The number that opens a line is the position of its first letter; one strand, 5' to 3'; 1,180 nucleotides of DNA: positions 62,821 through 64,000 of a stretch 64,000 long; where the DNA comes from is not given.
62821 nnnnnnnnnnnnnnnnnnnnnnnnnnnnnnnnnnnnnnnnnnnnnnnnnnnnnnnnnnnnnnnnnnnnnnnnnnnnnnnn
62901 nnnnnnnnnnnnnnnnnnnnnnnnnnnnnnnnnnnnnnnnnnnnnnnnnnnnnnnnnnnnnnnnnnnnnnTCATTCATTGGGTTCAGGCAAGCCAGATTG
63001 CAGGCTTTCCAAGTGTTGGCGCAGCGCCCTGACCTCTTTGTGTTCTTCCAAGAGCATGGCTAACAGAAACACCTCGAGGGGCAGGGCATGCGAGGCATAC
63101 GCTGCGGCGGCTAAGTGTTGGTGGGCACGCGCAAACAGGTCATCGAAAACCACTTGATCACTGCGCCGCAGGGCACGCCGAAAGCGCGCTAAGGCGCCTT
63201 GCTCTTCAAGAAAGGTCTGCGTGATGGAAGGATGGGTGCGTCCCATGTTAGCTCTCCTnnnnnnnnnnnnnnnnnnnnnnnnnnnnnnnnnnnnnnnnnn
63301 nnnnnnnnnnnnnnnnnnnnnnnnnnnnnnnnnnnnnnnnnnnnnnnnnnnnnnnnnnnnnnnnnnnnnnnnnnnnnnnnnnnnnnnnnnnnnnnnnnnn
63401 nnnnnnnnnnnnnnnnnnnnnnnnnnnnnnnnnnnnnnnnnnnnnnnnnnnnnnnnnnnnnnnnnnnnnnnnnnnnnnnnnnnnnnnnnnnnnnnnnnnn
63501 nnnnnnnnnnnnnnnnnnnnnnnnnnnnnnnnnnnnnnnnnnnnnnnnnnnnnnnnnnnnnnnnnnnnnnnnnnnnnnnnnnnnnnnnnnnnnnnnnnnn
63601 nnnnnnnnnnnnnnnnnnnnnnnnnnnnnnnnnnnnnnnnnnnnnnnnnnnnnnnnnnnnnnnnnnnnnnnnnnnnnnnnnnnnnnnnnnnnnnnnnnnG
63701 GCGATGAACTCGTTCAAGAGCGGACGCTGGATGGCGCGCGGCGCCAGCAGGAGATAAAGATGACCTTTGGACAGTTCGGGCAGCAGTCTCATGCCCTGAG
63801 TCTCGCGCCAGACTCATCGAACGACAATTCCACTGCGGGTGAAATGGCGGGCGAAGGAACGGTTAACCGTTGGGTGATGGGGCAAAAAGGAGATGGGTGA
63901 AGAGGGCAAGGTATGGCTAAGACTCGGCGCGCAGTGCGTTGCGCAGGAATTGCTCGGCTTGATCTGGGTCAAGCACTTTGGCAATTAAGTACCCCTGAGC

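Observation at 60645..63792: Candidate undescribed system: P-loop-less RecA-fold protein + 91-aa protein + exonuclease-dead family B DNA polymerase in one tight operon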

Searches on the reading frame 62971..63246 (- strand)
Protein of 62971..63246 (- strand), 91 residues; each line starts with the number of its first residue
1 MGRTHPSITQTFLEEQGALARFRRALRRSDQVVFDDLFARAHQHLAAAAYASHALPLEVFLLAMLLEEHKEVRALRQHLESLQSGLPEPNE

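Call 3: search_protein_families(library=pfam, proteins=[window:62971-63246:-], max_evalue=1)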
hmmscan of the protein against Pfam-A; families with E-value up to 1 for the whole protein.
window:62971-63246:- (91 aa): 0 families

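Call 4: search_protein_families(library=ncbifam, proteins=[window:62971-63246:-], max_evalue=1)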
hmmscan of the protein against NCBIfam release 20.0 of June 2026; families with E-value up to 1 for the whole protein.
window:62971-63246:- (91 aa): 1 family
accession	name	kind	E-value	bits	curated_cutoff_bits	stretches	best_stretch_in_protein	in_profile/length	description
NF045667.1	MTase_DVU1556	equivalog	0.043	13.3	155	1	14-58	99-149/213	DVU_1556 family methyltransferase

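Call 5: search_protein_families(library=padloc, proteins=[window:62971-63246:-], max_evalue=1)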
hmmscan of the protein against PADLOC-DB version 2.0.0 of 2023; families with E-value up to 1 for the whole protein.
window:62971-63246:- (91 aa): 0 families

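Call 8: find_homologous_proteins(query=window:62971-63246:-, max_evalue=0.001)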
Query window:62971-63246:- (91 aa): 3779 proteins with E <= 0.001 among 3782 candidates; the best 120 are listed.
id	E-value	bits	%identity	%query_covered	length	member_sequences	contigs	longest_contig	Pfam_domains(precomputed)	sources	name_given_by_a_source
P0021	3.4e-44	166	91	100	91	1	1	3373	PF26485.1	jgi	jgi:hypothetical protein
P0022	3.1e-43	163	90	100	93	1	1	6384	PF26485.1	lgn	-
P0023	3.9e-43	163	89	100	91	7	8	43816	PF26485.1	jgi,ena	jgi:hypothetical protein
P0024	3.2e-42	160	89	100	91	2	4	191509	PF26485.1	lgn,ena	-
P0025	3.4e-42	160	86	100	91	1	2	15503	PF26485.1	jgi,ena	jgi:hypothetical protein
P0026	7.2e-42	159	88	98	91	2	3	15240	PF26485.1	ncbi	-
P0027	1.0e-41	158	85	100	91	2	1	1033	PF26485.1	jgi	-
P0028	1.2e-41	158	94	91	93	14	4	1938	PF26485.1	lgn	-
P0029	2.9e-41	157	85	100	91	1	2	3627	PF26485.1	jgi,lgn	jgi:hypothetical protein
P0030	1.1e-40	155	86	100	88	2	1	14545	PF26485.1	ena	-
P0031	6.3e-40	153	93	79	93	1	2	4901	PF26485.1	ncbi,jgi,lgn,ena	-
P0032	9.0e-40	152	82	100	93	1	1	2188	PF26485.1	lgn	-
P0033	1.1e-35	139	80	95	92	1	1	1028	PF26485.1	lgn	-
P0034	1.7e-34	135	82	93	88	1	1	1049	PF26485.1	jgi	jgi:hypothetical protein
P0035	8.3e-34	133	77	99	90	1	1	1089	PF26485.1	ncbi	-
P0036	1.2e-33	133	81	93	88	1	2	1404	PF26485.1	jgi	jgi:hypothetical protein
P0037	1.4e-33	132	76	98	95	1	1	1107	PF26485.1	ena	-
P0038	2.0e-33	132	82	93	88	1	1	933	PF26485.1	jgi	jgi:hypothetical protein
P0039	2.3e-33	132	80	95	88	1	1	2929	PF26485.1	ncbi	-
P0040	2.6e-33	132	74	100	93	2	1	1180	PF26485.1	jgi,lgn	jgi:hypothetical protein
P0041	3.1e-33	131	77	99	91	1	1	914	PF26485.1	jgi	-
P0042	4.1e-33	131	80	92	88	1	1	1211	PF26485.1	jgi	jgi:hypothetical protein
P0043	5.6e-33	130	76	96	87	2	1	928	PF26485.1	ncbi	-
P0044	6.8e-33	130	79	95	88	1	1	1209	PF26485.1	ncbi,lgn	-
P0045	7.7e-33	130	74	99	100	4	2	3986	PF26485.1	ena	-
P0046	7.9e-33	130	78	90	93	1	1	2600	PF26485.1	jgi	jgi:hypothetical protein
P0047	8.1e-33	130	75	98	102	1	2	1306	PF26485.1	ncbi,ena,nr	ncbi:MAG TPA: hypothetical protein VL359_18945 [bacterium]|nr:hypothetical protein [bacterium]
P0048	8.6e-33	130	77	96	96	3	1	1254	PF26485.1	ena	-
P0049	1.2e-32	129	79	92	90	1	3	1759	PF26485.1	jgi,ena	-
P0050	1.2e-32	129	82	90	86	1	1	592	PF26485.1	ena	-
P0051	1.3e-32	129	80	90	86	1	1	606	PF26485.1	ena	-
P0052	1.3e-32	129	74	100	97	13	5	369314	PF26485.1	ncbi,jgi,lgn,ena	jgi:hypothetical protein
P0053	1.6e-32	129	81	88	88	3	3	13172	PF26485.1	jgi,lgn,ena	jgi:hypothetical protein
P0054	1.6e-32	129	79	89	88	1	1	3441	PF26485.1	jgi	jgi:hypothetical protein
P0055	1.8e-32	129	79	88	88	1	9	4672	PF26485.1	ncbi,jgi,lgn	jgi:hypothetical protein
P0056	2.0e-32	129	78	93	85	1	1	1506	PF26485.1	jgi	jgi:hypothetical protein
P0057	2.4e-32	129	79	90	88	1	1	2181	PF26485.1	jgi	jgi:hypothetical protein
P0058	2.4e-32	128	74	98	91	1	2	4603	PF26485.1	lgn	-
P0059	2.6e-32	128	75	98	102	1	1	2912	PF26485.1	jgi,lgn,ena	-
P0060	2.6e-32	128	78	95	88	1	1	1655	PF26485.1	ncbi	-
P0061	2.7e-32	128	73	100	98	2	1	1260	PF26485.1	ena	-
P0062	2.8e-32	128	78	93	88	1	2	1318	PF26485.1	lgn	-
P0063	2.9e-32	128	79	93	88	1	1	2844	PF26485.1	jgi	jgi:hypothetical protein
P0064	3.1e-32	128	74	100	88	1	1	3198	PF26485.1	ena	-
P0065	3.4e-32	128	81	88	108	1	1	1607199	PF26485.1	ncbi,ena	-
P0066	3.6e-32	128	79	90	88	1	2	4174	PF26485.1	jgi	jgi:hypothetical protein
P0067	3.8e-32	128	81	87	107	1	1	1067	PF26485.1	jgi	jgi:ABC-type anion transport system duplicated permease subunit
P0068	3.9e-32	128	73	100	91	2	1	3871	PF26485.1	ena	-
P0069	4.2e-32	128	78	93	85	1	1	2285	PF26485.1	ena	-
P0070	4.5e-32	128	77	92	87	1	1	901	PF26485.1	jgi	jgi:hypothetical protein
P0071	4.9e-32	128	76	93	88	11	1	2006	PF26485.1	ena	-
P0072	5.0e-32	127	78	90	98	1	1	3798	PF26485.1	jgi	jgi:hypothetical protein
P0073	5.3e-32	127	76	99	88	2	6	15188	PF26485.1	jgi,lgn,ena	-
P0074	5.5e-32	127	78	93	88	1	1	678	PF26485.1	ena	-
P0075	5.5e-32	127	78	90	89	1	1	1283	PF26485.1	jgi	jgi:hypothetical protein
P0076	5.8e-32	127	76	99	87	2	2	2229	PF26485.1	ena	-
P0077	5.9e-32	127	74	100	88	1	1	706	PF26485.1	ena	-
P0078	6.3e-32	127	76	93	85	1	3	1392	PF26485.1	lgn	-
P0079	6.3e-32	127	79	89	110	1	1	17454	PF26485.1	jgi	jgi:hypothetical protein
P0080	6.6e-32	127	78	93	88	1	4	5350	PF26485.1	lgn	-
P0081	7.2e-32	127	78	93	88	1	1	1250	PF26485.1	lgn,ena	-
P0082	7.2e-32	127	72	95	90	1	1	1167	PF26485.1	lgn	-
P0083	7.2e-32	127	76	93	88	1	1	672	PF26485.1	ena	-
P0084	7.3e-32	127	77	91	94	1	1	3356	PF26485.1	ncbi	-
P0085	7.3e-32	127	75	93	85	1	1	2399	PF26485.1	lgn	-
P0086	7.8e-32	127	78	89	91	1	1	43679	PF26485.1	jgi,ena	-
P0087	8.2e-32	127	80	91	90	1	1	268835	PF26485.1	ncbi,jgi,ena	-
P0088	8.5e-32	127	78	90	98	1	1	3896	PF26485.1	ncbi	-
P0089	8.9e-32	127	79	90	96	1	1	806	PF26485.1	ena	-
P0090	9.1e-32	127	76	93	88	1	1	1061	PF26485.1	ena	-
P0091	9.4e-32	127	75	93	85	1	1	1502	PF26485.1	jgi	jgi:hypothetical protein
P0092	9.6e-32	127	73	99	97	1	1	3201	PF26485.1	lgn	-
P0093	1.0e-31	126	74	93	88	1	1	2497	PF26485.1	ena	-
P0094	1.1e-31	126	77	99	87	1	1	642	PF26485.1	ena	-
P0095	1.1e-31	126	78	90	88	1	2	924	PF26485.1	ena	-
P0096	1.2e-31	126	75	97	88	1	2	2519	PF26485.1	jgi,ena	jgi:hypothetical protein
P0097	1.2e-31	126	75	96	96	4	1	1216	PF26485.1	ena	-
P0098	1.3e-31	126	79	90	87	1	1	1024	PF26485.1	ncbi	-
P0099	1.3e-31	126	79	90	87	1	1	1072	PF26485.1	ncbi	-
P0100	1.3e-31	126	75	93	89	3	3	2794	PF26485.1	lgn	-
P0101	1.3e-31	126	75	91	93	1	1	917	PF26485.1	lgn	-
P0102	1.4e-31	126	77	90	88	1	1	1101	PF26485.1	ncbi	-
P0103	1.5e-31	126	78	93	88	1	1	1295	PF26485.1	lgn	-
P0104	1.5e-31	126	72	97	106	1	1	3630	PF26485.1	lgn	-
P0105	1.5e-31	126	76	93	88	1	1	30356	PF26485.1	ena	-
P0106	1.5e-31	126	76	93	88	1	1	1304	PF26485.1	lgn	-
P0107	1.6e-31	126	73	97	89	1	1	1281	PF26485.1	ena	-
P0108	1.6e-31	126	83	79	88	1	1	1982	PF26485.1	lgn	-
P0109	1.6e-31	126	79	90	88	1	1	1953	PF26485.1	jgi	jgi:hypothetical protein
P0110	1.6e-31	126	77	91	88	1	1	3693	PF26485.1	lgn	-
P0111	1.6e-31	126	76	93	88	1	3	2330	PF26485.1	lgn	-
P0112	1.7e-31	126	75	91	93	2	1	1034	PF26485.1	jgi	jgi:hypothetical protein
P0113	1.7e-31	126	74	99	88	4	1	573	PF26485.1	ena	-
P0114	1.8e-31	126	79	90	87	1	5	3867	PF26485.1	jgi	jgi:hypothetical protein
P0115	1.8e-31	126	75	93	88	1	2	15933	PF26485.1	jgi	-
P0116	1.8e-31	126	75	93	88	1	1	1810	PF26485.1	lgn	-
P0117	1.8e-31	126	72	99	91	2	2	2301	PF26485.1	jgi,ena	-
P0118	1.8e-31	126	76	92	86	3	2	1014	PF26485.1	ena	-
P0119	1.9e-31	126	78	90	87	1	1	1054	PF26485.1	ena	-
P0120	2.0e-31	126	76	93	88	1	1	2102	PF26485.1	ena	-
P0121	2.0e-31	126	77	90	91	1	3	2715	PF26485.1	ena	-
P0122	2.0e-31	126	74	97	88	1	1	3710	PF26485.1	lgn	-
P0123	2.0e-31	126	76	93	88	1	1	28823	PF26485.1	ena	-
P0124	2.0e-31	126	78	93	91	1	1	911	PF26485.1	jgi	jgi:hypothetical protein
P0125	2.1e-31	126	71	100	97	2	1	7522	PF26485.1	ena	-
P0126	2.2e-31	125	74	96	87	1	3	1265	PF26485.1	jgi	jgi:hypothetical protein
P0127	2.2e-31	125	72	97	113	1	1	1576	PF26485.1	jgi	jgi:hypothetical protein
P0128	2.2e-31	125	74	97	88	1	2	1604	PF26485.1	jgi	jgi:hypothetical protein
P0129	2.3e-31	125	76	93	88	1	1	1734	PF26485.1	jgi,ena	-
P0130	2.5e-31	125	78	91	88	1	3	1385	PF26485.1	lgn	-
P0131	2.6e-31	125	78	90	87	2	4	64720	PF26485.1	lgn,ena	-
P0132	2.6e-31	125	77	95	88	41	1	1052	PF26485.1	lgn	-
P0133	2.6e-31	125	77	90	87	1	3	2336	PF26485.1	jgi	jgi:hypothetical protein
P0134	2.9e-31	125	79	88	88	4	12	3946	PF26485.1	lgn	-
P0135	2.9e-31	125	75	96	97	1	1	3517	PF26485.1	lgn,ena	-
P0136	2.9e-31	125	74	97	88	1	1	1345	PF26485.1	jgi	jgi:hypothetical protein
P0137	3.1e-31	125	81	87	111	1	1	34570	PF26485.1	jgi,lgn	jgi:hypothetical protein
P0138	3.2e-31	125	80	89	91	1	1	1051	PF26485.1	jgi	jgi:hypothetical protein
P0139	3.2e-31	125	83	77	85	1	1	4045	PF26485.1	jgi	-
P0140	3.4e-31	125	71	100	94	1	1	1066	PF26485.1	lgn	-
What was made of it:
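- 62971..63246 (-): PPB2 (Pfam PF26485/DUF8156; formerly arCOG07300): a 91-aa three-helix protein. More than 3,779 homologs, all carrying PF26485 (call 8).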

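Call 23: find_related_loci(query=A1, collection=genome_contigs, flank=6000)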
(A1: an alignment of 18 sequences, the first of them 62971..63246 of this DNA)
Query A1 (91 aa) in genome_contigs; peptide patterns used: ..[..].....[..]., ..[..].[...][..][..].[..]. (x = any residue, [..] = any of these).
359 stretches matched a pattern; 351 encode a relative of the query (tblastn E <= 1e-3); the best 80 are kept; 80 distinct loci.
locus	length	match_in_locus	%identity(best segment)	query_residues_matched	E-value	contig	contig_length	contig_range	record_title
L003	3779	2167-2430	75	1-91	2e-38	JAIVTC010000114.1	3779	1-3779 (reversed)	MAG: Candidatus Bathyarchaeota archaeon isolate HYP3_US_13_22 k127_3793806_32516, whole genome shotgun sequence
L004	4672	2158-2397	79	1-80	6e-38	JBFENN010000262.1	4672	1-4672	MAG: Anaerolineales bacterium isolate Mix_mud03.2021.01.63 k141_2544896_length_4672_cov_10.9514, whole genome shotgun se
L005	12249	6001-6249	74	1-90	1e-37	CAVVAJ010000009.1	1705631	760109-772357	MAG: uncultured Chloroflexia bacterium isolate MFD09779.bin.1.238 genome assembly, contig: contig_9385, whole genome sho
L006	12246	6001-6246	73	1-82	7e-35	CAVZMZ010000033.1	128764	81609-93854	MAG: uncultured Chloroflexia bacterium isolate MFD01872.bin.3.161 genome assembly, contig: contig_33017, whole genome sh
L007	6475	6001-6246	73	1-82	8e-35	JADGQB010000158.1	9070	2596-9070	MAG: Anaerolineales bacterium isolate Chersky.20_11 contig-100_1244, whole genome shotgun sequence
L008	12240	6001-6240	78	1-80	2e-34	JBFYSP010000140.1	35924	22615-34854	MAG: Anaerolineae bacterium isolate PPR_0243 PPR_0243_bin.14.fa_k121_2491703, whole genome shotgun sequence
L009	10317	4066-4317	73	1-84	2e-34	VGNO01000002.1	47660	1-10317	MAG: Chloroflexi bacterium isolate K_DeepCast_150m_m2_071 K_DeepCast_150m_m2_071_Ga0194126_10001003, whole genome shotgu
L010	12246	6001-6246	73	1-82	3e-34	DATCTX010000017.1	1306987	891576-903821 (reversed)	MAG TPA_asm: Anaerolineaceae bacterium isolate SMAG_U7342 k141_35279, whole genome shotgun sequence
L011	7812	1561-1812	69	1-84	4e-34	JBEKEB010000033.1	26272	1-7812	MAG: Anaerolineales bacterium isolate SPRUCE 197 SPRUCE_197_33, whole genome shotgun sequence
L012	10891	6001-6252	71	1-84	4e-34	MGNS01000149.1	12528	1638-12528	MAG: Chloroflexi bacterium RBG_16_57_11 RBG_16_scaffold_67264, whole genome shotgun sequence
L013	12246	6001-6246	76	1-82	9e-34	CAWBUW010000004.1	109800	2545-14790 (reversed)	MAG: uncultured Chloroflexia bacterium isolate MFD03899.bin.1.41 genome assembly, contig: contig_14378, whole genome sho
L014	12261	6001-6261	69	1-87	7e-34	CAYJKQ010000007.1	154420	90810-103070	MAG TPA_asm: uncultured Anaerolineaceae bacterium isolate ERP124720_co1_146 genome assembly, contig: NODE_131_length_154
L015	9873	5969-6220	70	1-84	5e-34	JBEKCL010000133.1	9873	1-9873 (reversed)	MAG: Dehalococcoidia bacterium isolate SPRUCE 159 SPRUCE_159_133, whole genome shotgun sequence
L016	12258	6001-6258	70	1-86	7e-34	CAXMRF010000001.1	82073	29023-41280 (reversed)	MAG: uncultured Nitrosomonadaceae bacterium isolate 10C-St20-MC-01_bin.10.strict genome assembly, contig: NODE_1_length_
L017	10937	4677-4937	69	1-87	5e-34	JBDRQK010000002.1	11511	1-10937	MAG: Chloroflexota bacterium isolate MEGAHIT-group-2.40 k141_644, whole genome shotgun sequence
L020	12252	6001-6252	70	1-84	3e-33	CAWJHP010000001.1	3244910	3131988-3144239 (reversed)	MAG: uncultured Chloroflexia bacterium isolate MFD03726.bin.1.113 genome assembly, contig: contig_18815, whole genome sh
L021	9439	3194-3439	71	1-82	3e-33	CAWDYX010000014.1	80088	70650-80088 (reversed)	MAG: uncultured Chloroflexia bacterium isolate MFD04408.bin.1.46 genome assembly, contig: contig_33563, whole genome sho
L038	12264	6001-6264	67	1-88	4e-32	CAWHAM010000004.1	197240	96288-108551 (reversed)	MAG: uncultured Chloroflexia bacterium isolate MFD04408.bin.1.215 genome assembly, contig: contig_33544, whole genome sh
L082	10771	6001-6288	57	1-91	3e-27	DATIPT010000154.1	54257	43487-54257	MAG TPA_asm: Anaerolineales bacterium isolate SMAG_U15858 k141_200053, whole genome shotgun sequence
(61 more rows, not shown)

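Call 50: predict_structure(alignment_id=A1)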
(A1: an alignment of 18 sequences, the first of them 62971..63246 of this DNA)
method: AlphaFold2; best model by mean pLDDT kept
length: 91 residues; sequences in the alignment: 18
mean_pLDDT: 70.4   pTM: 0.32
mean pLDDT of the five models: 70.4, 70.2, 65.1, 59.1, 55.2
residues with pLDDT >= 90: 0; 70-90: 56; 50-70: 34; < 50: 1
segments of 3 or more residues with pLDDT < 50: none
pLDDT, mean of each block of 10 residues (from residue 1): 68 73 73 73 67 64 75 80 64 45
secondary structure, 60 per line:
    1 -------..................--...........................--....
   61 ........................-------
elements in order: H8-25 H28-54 H57-84
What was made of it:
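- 62971..63246 (-): AlphaFold2 predicts three helices at 8-25, 28-54 and 57-84 (call 50).
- On PolB2 mutasome operon (iRadA-PPB2-PolB2): Three helices are predicted after a free arm of 7 residues (call 50).
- Checked: Gene 2 is predicted as three helices (residues 8-25, 28-54, 57-84; call 50).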

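Call 58: search_protein_families(library=pfam, proteins=[L020:6335-9103:+, L015:6658-7632:-, L015:7806-9683:-, L011:656-1522:+, L021:2551-3120:+, L038:4066-5979:+, L082:6317-8170:+, L082:8210-10186:+], max_evalue=0.01)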
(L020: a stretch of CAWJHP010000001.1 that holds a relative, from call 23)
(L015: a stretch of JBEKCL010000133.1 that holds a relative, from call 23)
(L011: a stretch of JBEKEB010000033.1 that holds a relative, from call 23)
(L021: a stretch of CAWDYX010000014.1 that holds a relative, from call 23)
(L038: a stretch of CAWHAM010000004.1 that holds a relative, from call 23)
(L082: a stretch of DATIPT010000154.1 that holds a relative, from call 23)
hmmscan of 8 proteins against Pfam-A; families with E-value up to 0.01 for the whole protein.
L020:6335-9103:+ (922 aa): 3 families
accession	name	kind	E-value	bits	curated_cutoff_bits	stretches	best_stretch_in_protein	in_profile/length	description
PF15902.12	Sortilin-Vps10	-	2.4e-09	36.9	33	1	407-463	3-60/446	Sortilin, neurotensin receptor 3,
PF15899.11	BNR_6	-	9.4e-08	31.8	27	0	408-419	2-13/14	BNR-Asp box repeat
PF02012.26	BNR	-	1.9e-06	27.5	27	0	493-504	1-12/12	BNR/Asp-box repeat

L015:6658-7632:- (324 aa): 4 families
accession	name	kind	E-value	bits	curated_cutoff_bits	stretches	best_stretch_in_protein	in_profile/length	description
PF00589.27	Phage_integrase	-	3.7e-24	85.8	27.1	1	144-306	6-168/172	Phage integrase family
PF13102.12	Phage_int_SAM_5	-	1.2e-06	29.2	22.3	1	30-109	2-79/98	Phage integrase SAM-like domain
PF02899.23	Phage_int_SAM_1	-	4.3e-06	27.3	22.3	1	43-111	11-78/83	Phage integrase, N-terminal SAM-like domain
PF13495.12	Phage_int_SAM_4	-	8.9e-06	26.5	27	1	33-114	1-80/85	Phage integrase, N-terminal SAM-like domain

L015:7806-9683:- (625 aa): 0 families

L011:656-1522:+ (288 aa): 1 family
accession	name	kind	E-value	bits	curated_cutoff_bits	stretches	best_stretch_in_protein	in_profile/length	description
PF24175.2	SU10_adaptor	-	0.00016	22.6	27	1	75-224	2-159/194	SU10 adaptor protein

L021:2551-3120:+ (189 aa): 0 families

L038:4066-5979:+ (637 aa): 0 families

L082:6317-8170:+ (617 aa): 0 families

L082:8210-10186:+ (658 aa): 1 family
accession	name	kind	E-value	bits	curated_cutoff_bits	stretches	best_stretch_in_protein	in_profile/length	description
PF13231.12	PMT_2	-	0.00092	19.9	26.1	1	103-175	23-95/160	Dolichyl-phosphate-mannose-protein mannosyltransferase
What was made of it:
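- One related locus (L015) has an integrase next to iRadA-PPB2 (call 58).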

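Call 71: find_related_loci(query=A1, collection=viral_contigs, flank=5000)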
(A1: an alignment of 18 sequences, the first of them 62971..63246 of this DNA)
Query A1 (91 aa) in viral_contigs; peptide patterns used: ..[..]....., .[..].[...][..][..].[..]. (x = any residue, [..] = any of these).
36 stretches matched a pattern; 2 encode a relative of the query (tblastn E <= 1e-3); 2 distinct loci.
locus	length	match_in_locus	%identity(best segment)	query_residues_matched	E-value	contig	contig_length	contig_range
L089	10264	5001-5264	65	1-88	2e-29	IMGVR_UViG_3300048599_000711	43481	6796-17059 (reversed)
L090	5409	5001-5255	75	1-85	1e-27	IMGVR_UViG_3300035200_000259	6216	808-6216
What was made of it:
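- PPB2 occurs in only 2 of 2.9 million viral contigs (call 71). There are almost no viral hits (call 71).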

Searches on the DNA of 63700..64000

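Call 52: search_rna_families(source=window, start=63700, end=64000, threshold=evalue, max_evalue=1)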
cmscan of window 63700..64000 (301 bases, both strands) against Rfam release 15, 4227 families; matches with E-value up to 1: 0.
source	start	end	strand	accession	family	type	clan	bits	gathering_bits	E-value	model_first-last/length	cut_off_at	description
